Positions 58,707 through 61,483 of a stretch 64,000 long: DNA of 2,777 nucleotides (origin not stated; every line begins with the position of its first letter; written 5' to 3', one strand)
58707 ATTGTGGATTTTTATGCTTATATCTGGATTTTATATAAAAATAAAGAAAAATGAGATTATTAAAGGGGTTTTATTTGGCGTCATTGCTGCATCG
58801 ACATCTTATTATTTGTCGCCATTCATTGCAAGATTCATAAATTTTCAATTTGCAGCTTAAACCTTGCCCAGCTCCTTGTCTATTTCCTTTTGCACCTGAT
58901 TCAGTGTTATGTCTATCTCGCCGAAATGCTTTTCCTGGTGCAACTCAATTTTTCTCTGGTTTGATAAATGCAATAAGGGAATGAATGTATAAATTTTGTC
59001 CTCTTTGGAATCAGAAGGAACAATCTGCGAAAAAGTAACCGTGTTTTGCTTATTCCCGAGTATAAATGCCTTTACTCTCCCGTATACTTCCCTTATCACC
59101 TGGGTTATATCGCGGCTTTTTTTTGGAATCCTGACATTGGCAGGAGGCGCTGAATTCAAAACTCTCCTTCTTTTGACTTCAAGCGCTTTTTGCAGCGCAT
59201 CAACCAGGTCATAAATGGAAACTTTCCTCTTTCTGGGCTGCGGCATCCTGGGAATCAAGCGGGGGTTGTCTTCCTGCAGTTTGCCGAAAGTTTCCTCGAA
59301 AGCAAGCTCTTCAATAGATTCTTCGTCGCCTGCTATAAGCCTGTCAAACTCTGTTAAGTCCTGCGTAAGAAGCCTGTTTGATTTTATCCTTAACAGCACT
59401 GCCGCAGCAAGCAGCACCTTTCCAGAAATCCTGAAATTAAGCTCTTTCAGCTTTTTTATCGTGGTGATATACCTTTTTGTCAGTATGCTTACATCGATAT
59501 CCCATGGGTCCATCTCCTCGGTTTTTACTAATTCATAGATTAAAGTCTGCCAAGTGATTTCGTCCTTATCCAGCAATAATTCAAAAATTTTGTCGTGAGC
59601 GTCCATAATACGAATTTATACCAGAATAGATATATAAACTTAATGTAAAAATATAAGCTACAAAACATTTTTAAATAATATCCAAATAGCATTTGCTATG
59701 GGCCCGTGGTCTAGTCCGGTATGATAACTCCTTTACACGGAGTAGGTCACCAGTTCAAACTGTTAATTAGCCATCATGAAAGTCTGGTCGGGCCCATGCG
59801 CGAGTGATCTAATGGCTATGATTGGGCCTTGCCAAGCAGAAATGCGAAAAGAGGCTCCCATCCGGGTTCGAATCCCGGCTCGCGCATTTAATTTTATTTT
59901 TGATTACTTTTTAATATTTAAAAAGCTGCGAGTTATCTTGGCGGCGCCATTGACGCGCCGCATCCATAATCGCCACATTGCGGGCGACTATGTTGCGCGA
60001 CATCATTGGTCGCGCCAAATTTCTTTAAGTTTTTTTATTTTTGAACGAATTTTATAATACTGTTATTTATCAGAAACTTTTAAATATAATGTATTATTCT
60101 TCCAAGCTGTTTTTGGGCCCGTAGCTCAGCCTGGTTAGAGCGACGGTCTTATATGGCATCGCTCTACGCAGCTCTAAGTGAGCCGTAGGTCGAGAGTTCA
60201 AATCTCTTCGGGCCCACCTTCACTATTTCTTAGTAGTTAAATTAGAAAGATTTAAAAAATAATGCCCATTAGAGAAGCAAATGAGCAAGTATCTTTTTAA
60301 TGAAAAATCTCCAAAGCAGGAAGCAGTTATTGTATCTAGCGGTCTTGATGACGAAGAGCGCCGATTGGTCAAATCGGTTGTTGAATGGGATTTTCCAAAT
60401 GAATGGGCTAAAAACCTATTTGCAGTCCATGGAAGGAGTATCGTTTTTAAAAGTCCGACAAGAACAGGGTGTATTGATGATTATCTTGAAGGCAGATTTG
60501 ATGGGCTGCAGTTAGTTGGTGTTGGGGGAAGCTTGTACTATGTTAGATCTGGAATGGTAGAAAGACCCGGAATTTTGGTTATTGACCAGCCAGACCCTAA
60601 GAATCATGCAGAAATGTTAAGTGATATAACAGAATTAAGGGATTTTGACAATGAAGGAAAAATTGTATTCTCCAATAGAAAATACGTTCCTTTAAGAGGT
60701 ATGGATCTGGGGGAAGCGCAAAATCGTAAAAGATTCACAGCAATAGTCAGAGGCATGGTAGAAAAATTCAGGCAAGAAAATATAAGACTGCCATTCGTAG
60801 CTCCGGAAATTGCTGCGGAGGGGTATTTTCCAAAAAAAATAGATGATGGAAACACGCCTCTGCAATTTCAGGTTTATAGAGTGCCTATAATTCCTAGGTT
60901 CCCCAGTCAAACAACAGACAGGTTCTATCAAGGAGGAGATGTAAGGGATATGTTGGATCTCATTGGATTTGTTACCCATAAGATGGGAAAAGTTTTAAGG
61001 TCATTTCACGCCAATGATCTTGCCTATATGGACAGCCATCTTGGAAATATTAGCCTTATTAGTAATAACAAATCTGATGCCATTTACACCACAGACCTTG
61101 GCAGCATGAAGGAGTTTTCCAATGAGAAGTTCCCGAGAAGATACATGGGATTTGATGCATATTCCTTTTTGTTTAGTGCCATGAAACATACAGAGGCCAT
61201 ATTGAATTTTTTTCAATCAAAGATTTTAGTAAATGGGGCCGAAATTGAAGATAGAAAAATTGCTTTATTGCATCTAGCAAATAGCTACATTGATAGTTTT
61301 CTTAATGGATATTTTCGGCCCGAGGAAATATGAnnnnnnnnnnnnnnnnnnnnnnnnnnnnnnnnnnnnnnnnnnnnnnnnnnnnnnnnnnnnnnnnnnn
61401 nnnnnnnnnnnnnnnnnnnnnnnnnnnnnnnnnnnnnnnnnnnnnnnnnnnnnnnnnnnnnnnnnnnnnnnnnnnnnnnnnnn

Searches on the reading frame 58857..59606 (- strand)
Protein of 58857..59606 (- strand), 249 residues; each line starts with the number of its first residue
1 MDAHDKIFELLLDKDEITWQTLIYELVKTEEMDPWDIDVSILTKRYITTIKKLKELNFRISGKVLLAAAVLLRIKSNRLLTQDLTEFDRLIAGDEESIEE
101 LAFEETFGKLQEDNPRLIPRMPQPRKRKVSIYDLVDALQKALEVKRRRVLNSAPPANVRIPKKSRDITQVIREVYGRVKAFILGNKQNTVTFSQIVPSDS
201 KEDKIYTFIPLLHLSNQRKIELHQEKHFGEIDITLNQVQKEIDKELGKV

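Call 42: find_encoding_contigs(protein=window:58857-59606:-, flank=10000, max_places=4)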
Protein window:58857-59606:- (249 aa): 22 contigs read that carry it; 4 places shown.
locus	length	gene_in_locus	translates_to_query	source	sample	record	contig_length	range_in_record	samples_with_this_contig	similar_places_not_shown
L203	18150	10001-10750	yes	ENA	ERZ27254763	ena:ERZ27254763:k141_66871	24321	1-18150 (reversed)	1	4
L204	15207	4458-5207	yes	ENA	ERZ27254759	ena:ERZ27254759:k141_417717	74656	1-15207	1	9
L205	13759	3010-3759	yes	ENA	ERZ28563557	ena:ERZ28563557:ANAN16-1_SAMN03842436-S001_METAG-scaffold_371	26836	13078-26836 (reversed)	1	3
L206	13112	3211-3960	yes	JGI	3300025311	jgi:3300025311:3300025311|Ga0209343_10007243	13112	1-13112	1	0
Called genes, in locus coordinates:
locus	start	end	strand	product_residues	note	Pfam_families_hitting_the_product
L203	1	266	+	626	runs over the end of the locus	PF01078:Mg_chelatase (weak), PF05496:RuvB_N (faint), PF20030:bpMoxR (faint), PF13191:AAA_16 (faint), PF00158:Sigma54_activat, PF20436:LonB_AAA-LID, PF05362:Lon_C, PF13541:ChlI, +3 more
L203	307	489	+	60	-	PF08271:Zn_Ribbon_TF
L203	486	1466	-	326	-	PF00814:TsaD, PF22521:HypF_C_2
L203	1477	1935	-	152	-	-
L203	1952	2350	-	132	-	PF05635:23S_rRNA_IVP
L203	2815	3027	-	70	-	-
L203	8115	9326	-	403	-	-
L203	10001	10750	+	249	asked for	PF02616:SMC_ScpA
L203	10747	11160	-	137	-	-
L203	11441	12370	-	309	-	-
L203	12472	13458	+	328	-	PF13412:HTH_24 (weak)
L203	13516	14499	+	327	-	PF13793:Pribosyltran_N, PF00156:Pribosyltran, PF14572:Pribosyl_synth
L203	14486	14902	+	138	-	PF02996:Prefoldin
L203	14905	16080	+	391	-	PF02881:SRP54_N, PF00448:SRP54, PF13207:AAA_17 (weak)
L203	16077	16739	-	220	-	PF00270:DEAD, PF04851:ResIII, PF22527:DEXQc_Suv3 (weak)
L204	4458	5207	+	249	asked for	PF02616:SMC_ScpA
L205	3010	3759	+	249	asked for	PF02616:SMC_ScpA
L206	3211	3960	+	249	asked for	PF02616:SMC_ScpA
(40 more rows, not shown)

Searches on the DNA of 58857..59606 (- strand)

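Call 43: search_rna_families(source=L203, start=1, end=10000, threshold=gathering)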
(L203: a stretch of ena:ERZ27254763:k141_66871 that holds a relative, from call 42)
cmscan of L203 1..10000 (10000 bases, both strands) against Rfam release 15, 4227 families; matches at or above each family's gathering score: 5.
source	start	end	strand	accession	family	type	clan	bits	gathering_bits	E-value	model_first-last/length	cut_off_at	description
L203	2539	5448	-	RF02540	LSU_rRNA_archaea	Gene; rRNA;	CL00112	2629.9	50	0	1-2987/2987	no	Archaeal large subunit ribosomal RNA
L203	5751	7302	-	RF01959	SSU_rRNA_archaea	Gene; rRNA;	CL00111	1424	50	0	1-1478/1478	no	Archaeal small subunit ribosomal RNA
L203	9391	9492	-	RF00005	tRNA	Gene; tRNA;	CL00001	59.1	29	4.7e-11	1-71/71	no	tRNA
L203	5555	5671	-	RF00005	tRNA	Gene; tRNA;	CL00001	44.5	29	5e-07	1-71/71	no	tRNA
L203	9721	9809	-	RF00005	tRNA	Gene; tRNA;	CL00001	42.7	29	1.6e-06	1-71/71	no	tRNA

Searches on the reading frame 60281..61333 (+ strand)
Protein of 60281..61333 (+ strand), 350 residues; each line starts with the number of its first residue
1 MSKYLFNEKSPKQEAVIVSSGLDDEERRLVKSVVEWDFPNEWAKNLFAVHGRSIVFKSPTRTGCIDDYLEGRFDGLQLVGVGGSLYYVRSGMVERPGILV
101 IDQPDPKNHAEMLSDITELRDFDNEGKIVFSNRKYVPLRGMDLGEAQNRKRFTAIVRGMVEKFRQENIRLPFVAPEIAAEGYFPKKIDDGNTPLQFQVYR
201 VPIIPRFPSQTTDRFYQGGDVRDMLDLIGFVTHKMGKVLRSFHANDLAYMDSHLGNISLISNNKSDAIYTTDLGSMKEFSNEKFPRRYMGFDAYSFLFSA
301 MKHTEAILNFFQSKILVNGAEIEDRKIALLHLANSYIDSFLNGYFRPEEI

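Call 41: find_encoding_contigs(protein=window:60281-61333:+, flank=10000, max_places=4)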
Protein window:60281-61333:+ (350 aa): no gene with exactly this product is on record in the collection.
